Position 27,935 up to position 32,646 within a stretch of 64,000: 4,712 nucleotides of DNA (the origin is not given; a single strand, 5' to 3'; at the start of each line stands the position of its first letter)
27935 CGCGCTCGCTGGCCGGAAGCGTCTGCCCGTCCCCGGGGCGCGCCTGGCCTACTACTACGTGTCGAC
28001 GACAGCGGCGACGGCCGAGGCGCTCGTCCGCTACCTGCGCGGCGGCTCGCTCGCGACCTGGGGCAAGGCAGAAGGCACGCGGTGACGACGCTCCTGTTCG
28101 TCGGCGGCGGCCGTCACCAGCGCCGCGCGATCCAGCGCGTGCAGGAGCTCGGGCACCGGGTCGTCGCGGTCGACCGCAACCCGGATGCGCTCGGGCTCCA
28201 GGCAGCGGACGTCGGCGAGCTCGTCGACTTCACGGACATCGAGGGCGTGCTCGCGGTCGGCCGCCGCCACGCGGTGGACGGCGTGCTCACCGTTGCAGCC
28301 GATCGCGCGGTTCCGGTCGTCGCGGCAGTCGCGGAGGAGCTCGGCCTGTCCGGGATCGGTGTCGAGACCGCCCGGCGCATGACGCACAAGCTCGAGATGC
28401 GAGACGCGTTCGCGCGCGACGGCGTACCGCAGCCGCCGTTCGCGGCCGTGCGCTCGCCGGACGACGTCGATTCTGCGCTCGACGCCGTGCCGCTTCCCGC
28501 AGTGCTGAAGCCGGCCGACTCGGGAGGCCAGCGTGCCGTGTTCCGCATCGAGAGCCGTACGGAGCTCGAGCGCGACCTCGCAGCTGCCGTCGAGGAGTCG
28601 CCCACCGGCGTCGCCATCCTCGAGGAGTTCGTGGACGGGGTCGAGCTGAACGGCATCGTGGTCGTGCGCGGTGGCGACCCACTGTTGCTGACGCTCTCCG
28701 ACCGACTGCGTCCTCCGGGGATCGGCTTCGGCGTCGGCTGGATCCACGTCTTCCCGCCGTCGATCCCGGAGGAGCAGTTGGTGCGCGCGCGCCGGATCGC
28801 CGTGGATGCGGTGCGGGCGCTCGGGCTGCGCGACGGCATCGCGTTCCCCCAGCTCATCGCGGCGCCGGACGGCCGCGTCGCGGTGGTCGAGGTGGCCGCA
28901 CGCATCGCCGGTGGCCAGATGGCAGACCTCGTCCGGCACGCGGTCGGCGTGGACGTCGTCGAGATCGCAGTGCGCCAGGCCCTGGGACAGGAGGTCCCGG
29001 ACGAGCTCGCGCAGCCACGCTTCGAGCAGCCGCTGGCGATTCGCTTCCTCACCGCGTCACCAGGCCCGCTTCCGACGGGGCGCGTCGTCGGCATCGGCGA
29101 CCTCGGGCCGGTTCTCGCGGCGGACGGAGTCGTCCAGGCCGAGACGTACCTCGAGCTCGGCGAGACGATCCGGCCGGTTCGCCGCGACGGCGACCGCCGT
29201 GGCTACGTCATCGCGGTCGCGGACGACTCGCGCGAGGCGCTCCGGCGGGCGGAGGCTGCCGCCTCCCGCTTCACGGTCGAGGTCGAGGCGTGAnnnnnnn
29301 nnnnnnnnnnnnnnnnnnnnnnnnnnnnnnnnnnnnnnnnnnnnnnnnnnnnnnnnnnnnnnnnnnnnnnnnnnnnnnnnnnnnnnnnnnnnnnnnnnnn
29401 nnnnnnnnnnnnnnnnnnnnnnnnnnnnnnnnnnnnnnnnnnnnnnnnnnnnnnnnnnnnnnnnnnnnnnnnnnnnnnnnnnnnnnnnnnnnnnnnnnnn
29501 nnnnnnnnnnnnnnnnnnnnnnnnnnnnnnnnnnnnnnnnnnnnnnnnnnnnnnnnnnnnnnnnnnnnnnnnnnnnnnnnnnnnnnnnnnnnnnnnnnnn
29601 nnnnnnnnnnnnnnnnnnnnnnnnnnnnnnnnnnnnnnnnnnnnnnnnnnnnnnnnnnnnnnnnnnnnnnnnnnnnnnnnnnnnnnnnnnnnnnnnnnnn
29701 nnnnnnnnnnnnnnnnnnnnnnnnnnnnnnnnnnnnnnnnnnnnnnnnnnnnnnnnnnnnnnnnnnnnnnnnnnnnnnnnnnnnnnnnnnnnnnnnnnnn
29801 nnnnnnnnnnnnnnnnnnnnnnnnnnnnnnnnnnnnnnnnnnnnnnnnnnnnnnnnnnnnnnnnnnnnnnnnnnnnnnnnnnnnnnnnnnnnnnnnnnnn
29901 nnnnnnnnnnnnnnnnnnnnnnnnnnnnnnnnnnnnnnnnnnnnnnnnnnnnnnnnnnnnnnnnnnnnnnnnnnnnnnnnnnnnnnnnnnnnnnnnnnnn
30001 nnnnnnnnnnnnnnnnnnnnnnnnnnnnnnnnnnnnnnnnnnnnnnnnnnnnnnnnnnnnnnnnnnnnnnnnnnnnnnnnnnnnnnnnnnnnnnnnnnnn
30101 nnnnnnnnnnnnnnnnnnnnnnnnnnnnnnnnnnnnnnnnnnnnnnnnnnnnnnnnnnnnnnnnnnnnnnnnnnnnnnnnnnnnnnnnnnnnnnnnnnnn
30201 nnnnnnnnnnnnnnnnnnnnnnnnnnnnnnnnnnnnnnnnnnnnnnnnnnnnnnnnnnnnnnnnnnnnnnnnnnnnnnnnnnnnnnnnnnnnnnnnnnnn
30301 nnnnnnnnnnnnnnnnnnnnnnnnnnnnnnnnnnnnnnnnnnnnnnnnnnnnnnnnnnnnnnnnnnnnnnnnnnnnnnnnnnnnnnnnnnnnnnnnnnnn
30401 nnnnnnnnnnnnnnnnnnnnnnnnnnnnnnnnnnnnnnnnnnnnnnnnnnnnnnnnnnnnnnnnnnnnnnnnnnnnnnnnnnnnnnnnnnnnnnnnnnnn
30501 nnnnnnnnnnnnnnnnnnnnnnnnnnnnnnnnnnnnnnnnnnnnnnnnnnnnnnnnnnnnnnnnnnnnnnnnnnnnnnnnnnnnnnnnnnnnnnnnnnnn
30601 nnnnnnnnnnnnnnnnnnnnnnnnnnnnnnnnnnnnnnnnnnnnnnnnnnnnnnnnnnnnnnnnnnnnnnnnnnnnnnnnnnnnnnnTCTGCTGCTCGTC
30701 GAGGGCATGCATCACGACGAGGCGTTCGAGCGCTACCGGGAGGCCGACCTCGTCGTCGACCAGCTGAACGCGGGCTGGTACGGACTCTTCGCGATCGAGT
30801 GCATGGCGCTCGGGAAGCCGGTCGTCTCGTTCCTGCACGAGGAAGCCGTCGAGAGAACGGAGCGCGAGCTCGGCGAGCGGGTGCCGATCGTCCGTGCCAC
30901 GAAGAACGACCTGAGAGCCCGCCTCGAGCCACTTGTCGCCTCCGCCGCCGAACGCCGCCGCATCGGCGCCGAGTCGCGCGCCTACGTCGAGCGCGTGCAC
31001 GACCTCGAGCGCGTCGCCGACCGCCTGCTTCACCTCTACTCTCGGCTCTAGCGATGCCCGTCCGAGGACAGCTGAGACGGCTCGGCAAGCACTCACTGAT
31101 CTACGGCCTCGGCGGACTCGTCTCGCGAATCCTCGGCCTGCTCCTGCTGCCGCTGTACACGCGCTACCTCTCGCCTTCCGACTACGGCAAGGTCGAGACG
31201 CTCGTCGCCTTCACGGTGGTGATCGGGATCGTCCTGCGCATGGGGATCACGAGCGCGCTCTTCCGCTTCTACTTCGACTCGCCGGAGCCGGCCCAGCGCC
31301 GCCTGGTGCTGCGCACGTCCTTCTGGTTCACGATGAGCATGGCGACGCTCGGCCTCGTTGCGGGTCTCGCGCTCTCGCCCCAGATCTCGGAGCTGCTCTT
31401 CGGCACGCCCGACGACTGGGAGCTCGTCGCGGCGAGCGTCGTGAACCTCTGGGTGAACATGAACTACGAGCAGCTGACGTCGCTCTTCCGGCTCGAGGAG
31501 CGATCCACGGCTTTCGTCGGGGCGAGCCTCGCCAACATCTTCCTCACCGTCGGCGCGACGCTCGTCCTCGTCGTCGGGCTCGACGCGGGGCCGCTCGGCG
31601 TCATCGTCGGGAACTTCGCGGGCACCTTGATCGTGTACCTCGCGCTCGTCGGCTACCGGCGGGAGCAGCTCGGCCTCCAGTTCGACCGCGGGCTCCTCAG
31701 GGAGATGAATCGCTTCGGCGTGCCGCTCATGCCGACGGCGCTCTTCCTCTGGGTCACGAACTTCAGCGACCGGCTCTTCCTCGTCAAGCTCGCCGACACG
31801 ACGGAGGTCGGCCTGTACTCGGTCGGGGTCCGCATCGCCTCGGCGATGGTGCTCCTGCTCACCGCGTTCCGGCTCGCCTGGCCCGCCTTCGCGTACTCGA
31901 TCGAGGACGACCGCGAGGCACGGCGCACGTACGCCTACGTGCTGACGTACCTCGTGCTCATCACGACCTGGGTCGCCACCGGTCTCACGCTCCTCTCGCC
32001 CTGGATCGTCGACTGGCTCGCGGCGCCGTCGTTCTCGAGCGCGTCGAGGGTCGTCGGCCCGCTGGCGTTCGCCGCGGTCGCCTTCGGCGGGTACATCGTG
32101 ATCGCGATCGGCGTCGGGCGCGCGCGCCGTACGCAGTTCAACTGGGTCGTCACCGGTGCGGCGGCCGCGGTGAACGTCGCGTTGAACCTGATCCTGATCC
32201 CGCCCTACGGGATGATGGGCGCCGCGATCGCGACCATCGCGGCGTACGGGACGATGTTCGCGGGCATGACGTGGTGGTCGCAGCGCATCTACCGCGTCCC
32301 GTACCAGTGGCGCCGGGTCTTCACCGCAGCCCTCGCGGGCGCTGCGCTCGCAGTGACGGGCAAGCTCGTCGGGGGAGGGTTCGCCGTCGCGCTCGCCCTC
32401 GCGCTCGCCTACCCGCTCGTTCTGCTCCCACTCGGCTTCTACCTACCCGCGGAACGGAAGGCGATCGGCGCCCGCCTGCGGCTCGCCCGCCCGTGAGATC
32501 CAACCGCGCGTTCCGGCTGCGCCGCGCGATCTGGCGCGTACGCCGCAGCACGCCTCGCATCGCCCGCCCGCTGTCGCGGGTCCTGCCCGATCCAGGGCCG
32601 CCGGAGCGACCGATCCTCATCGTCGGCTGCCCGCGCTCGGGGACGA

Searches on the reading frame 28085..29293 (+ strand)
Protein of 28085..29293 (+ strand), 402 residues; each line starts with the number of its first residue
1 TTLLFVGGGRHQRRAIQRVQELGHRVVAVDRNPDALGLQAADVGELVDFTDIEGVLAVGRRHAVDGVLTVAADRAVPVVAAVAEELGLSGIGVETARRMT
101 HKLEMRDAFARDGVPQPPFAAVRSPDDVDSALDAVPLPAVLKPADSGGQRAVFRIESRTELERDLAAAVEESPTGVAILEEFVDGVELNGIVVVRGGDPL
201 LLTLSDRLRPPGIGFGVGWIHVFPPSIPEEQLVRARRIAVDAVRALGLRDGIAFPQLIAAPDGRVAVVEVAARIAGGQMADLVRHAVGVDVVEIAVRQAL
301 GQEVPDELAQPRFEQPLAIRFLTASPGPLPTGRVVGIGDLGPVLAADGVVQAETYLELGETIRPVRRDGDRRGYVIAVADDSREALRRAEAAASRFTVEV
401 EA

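Call 53: search_protein_families(library=pfam, proteins=[window:28085-29293:+])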
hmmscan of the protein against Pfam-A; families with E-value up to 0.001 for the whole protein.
window:28085-29293:+ (402 aa): 6 families
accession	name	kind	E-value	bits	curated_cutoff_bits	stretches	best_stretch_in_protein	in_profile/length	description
PF18603.7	LAL_C2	-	4e-15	56.3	29.4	1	330-401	6-78/78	L-amino acid ligase C-terminal domain 2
PF02222.28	ATP-grasp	-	2e-06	28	27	1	109-273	3-162/179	ATP-grasp domain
PF18130.6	ATPgrasp_N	-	4.9e-06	27.5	27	1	20-88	5-79/81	ATP-grasp N-terminal domain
PF02786.22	CPSase_L_D2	-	1.4e-05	25.2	19.8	1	108-305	8-209/211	Carbamoyl-phosphate synthase L chain, ATP binding domain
PF07478.18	Dala_Dala_lig_C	-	3.2e-05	24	24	1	110-193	3-90/204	D-ala D-ala ligase C-terminus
PF13535.11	ATP-grasp_4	-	3.2e-05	24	27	1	136-278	2-157/160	ATP-grasp domain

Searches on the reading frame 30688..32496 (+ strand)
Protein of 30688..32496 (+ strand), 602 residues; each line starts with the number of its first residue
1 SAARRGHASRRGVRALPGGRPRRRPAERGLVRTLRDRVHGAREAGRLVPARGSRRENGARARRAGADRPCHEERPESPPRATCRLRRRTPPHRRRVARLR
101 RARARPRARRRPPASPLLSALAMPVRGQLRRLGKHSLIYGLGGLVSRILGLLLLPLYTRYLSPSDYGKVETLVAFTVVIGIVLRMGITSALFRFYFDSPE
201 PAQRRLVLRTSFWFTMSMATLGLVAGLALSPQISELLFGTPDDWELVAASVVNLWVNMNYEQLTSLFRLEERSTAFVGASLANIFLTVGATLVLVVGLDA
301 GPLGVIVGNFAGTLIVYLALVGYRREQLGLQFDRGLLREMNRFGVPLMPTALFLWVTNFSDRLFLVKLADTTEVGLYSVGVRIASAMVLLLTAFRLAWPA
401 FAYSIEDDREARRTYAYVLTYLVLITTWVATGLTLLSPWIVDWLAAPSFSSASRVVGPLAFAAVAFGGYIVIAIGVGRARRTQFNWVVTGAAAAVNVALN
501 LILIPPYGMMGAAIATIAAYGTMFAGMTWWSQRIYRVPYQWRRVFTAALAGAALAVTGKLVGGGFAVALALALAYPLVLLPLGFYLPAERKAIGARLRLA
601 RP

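Call 33: search_protein_families(library=pfam, proteins=[window:30688-32496:+])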
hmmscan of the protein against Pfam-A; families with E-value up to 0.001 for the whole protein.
window:30688-32496:+ (602 aa): 2 families
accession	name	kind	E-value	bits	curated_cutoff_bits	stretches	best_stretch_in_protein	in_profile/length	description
PF13440.11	Polysacc_synt_3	-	2.9e-24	86.3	23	1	158-445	3-284/293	Polysaccharide biosynthesis protein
PF01943.22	Polysacc_synt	-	2.9e-20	73.3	28.2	1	133-394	2-261/274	Polysaccharide biosynthesis protein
